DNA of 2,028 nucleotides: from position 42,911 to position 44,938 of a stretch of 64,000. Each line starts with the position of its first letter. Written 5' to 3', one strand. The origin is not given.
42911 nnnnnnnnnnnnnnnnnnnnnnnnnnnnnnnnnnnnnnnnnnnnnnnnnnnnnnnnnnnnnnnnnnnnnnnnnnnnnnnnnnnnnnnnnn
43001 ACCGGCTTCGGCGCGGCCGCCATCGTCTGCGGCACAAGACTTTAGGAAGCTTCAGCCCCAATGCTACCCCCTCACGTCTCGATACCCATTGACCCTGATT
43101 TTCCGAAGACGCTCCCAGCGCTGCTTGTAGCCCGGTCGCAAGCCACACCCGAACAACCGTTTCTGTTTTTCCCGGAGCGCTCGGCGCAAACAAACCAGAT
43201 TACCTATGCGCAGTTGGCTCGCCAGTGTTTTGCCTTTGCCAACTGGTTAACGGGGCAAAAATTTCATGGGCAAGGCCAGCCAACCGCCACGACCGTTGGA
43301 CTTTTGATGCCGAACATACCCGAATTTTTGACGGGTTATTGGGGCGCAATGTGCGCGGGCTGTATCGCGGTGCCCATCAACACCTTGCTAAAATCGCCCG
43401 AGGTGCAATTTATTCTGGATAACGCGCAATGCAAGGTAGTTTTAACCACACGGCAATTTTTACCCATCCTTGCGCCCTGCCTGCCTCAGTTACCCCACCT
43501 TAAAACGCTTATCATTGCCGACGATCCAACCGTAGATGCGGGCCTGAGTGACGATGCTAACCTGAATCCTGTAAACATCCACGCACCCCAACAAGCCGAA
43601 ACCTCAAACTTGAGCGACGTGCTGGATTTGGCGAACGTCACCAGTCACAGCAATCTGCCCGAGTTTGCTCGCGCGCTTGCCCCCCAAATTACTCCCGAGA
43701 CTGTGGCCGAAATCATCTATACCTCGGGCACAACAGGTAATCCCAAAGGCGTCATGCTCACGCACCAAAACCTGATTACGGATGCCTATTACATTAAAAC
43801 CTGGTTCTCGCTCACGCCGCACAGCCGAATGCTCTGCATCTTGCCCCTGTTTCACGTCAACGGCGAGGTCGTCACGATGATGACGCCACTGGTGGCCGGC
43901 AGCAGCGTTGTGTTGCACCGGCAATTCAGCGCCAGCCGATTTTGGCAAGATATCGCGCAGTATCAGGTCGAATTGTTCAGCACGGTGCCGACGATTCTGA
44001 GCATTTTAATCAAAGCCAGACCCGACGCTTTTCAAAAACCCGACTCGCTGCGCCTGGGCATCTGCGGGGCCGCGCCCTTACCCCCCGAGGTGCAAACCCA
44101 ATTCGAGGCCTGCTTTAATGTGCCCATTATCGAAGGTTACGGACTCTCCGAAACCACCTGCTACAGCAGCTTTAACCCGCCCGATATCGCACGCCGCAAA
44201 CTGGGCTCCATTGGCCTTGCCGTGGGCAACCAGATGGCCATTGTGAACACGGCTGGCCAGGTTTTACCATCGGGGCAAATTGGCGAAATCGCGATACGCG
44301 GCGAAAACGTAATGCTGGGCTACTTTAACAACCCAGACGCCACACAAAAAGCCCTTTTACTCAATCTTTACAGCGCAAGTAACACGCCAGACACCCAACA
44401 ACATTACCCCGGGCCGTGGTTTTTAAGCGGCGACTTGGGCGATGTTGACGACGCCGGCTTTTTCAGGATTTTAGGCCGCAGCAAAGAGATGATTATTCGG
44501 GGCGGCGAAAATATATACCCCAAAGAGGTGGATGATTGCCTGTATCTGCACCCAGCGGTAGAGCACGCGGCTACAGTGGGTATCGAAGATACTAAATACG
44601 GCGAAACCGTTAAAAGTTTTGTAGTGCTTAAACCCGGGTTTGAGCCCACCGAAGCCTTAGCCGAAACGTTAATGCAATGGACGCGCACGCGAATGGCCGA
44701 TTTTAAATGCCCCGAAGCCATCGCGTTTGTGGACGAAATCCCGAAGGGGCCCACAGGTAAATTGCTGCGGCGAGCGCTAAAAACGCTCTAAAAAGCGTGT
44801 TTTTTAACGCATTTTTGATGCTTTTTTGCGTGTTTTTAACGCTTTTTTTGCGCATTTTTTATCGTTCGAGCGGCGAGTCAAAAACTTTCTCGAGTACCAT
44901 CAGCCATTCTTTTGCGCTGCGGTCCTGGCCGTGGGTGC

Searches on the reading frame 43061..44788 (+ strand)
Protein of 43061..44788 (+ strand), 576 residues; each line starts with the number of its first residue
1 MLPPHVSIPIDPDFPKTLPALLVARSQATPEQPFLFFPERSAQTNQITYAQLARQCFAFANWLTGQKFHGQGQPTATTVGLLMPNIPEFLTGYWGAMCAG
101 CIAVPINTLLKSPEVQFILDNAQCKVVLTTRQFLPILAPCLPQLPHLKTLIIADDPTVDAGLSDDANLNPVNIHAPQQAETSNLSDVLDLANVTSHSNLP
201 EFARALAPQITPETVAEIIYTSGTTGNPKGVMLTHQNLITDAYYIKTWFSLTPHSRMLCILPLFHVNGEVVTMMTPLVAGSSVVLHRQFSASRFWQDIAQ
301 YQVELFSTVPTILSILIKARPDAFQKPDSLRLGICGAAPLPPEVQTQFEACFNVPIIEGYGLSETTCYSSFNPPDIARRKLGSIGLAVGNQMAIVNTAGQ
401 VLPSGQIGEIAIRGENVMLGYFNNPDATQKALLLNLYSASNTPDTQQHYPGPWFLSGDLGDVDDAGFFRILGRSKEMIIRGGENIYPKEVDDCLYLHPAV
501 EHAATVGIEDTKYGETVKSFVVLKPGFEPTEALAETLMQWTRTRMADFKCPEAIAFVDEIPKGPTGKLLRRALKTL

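Call 50: search_protein_families(library=pfam, proteins=[window:43061-44788:+], max_evalue=0.001)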
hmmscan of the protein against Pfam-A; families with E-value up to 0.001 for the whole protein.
window:43061-44788:+ (576 aa): 2 families
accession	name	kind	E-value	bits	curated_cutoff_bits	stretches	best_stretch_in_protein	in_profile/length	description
PF00501.34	AMP-binding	-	7.6e-89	298.6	29.9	1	26-422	5-384/384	AMP-binding enzyme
PF13193.12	AMP-binding_C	-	2.4e-18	67.3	24.5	1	489-567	1-76/76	AMP-binding enzyme C-terminal domain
